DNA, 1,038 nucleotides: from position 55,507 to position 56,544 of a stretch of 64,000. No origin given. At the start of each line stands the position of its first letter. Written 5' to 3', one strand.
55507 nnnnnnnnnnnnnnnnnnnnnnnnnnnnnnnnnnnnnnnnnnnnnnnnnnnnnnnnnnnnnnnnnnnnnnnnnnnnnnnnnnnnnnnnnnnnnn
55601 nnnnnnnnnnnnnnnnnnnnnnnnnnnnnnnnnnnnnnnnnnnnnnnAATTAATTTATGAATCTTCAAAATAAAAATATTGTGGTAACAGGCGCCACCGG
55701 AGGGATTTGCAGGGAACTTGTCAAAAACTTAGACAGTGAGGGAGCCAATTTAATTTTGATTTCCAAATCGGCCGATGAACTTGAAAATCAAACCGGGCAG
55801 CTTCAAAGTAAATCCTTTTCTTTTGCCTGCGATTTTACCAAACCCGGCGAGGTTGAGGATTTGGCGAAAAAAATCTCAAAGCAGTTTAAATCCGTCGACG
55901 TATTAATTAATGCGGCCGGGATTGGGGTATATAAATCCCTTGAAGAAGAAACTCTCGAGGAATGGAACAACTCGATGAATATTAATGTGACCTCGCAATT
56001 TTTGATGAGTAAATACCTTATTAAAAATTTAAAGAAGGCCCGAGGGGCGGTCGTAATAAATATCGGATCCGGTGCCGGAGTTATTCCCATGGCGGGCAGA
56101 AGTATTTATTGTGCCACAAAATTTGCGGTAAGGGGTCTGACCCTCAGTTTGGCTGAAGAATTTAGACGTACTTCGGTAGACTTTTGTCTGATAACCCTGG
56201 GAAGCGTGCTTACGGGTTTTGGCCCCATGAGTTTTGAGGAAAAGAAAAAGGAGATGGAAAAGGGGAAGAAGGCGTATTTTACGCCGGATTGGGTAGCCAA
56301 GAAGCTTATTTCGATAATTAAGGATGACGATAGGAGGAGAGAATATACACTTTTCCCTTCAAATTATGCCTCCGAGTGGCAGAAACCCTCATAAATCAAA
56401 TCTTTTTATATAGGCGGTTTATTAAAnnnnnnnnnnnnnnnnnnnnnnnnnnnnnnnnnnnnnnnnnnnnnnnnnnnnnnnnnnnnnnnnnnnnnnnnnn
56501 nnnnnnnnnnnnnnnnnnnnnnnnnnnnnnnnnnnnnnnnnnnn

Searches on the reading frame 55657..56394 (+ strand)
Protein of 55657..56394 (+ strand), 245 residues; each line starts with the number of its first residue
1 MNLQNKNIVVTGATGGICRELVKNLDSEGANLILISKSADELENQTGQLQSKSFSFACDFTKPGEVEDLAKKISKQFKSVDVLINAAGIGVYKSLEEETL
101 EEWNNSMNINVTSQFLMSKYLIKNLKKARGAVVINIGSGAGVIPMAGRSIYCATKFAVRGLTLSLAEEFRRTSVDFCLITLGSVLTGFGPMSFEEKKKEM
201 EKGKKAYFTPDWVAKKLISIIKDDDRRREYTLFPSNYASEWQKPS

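Call 6: search_protein_families(library=pfam, proteins=[window:55657-56394:+], max_evalue=0.01)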
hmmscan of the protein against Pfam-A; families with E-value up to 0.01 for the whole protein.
window:55657-56394:+ (245 aa): 7 families
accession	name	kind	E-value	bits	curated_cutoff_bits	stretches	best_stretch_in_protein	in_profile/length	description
PF00106.31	adh_short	-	2e-46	158.4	26.6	1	6-189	1-187/195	short chain dehydrogenase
PF13561.12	adh_short_C2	-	3.2e-29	102.6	27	1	12-189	1-181/236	Enoyl-(Acyl carrier protein) reductase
PF08659.16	KR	-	7.4e-15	55.8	22.6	1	9-164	4-162/180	KR domain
PF01370.27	Epimerase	-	6.7e-07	29.4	20.9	1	8-178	1-166/240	NAD dependent epimerase/dehydratase family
PF02719.21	Polysacc_synt_2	-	1.2e-06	28.4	20.2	1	8-191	1-178/293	Polysaccharide biosynthesis protein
PF04321.23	RmlD_sub_bind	-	0.0023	17.5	27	1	7-112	2-80/287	RmlD substrate binding domain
PF01118.30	Semialdhyde_dh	-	0.0037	18.1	26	1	7-102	1-89/121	Semialdehyde dehydrogenase, NAD binding domain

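Call 59: search_protein_families(library=ncbifam, proteins=[window:55657-56394:+], max_evalue=0.00001)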
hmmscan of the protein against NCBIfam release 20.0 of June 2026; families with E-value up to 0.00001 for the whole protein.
window:55657-56394:+ (245 aa): 215 families (the best 25 are shown)
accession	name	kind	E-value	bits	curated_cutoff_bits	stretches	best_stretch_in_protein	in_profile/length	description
NF006565.0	PRK09072.1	equivalog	4.3e-42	144.5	238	1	1-228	1-225/265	SDR family oxidoreductase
NF005672.0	PRK07454.1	equivalog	5.8e-40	137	234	1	4-222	5-222/241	SDR family oxidoreductase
NF005594.0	PRK07326.1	equivalog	6.5e-39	133.9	271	1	2-196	3-198/237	SDR family oxidoreductase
NF005309.0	PRK06841.1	subfamily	9.3e-36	123.6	286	1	2-203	12-213/255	GolD/DthD family dehydrogenase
NF009093.0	PRK12429.1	subfamily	1.1e-34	119.9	258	1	1-200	1-203/259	3-hydroxybutyrate dehydrogenase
NF005559.1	PRK07231.1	subfamily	3.4e-34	118.5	215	1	3-202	2-204/249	glucose 1-dehydrogenase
NF009466.0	PRK12826.1-2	subfamily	6.6e-34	117.5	222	1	4-202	2-205/248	3-oxoacyl-ACP reductase FabG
NF004825.0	PRK06181.1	equivalog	8.8e-34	117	215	1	2-223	3-230/268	SDR family oxidoreductase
NF004791.0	PRK06138.1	equivalog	9e-34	116.9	312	1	1-197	1-199/252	SDR family oxidoreductase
NF005878.0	PRK07825.1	subfamily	3.8e-33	115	287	1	2-188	6-191/278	short chain dehydrogenase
NF005806.0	PRK07666.1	equivalog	7.4e-33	113.8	286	1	2-201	4-203/239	3-ketoacyl-ACP reductase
NF004824.0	PRK06180.1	subfamily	9.4e-33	113.6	298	1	4-201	3-200/279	oxidoreductase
NF052558.1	MBtsdlDhBudC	equivalog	9.7e-33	113.8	270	1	4-179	2-177/250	meso-2,3-butanediol dehydrogenase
TIGR01963.1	PHB_DH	subfamily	1.7e-32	112.7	307.05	1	6-198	2-197/255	3-hydroxybutyrate dehydrogenase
NF006073.0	PRK08219.1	equivalog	3.1e-32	112.1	218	1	5-221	3-209/227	SDR family oxidoreductase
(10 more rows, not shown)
